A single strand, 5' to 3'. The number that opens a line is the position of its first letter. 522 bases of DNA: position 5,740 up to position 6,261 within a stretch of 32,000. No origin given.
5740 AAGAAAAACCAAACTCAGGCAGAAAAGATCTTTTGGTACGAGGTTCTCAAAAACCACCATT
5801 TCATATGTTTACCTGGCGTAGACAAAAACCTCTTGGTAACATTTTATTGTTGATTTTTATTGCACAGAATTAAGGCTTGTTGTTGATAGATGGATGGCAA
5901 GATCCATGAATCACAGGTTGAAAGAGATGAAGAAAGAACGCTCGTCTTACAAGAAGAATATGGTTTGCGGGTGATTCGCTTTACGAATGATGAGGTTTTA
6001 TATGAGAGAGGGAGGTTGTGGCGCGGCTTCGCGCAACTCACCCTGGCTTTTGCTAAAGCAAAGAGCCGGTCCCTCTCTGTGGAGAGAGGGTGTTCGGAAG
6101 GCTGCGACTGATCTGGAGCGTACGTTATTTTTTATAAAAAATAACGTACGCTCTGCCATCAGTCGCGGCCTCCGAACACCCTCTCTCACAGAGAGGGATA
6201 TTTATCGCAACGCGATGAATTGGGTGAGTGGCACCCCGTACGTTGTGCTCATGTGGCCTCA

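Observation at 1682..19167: Surface-protein gene next to a complete lipid-linked glycan pathway: a candidate S-layer/protein O-glycosylation system with a Wzy_C-TPR protein as oligosaccharyltransferase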

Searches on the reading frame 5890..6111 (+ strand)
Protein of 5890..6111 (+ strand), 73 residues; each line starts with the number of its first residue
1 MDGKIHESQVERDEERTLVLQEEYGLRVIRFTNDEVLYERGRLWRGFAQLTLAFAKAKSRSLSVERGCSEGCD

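Call 75: search_protein_families(library=pfam, proteins=[window:5890-6111:+], max_evalue=0.01)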
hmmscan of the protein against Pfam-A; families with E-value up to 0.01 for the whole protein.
window:5890-6111:+ (73 aa): 1 family
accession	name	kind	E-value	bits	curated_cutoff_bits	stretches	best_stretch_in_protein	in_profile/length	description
PF04480.18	DUF559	-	2.7e-07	30.9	20.6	1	1-42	59-99/109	Protein of unknown function (DUF559)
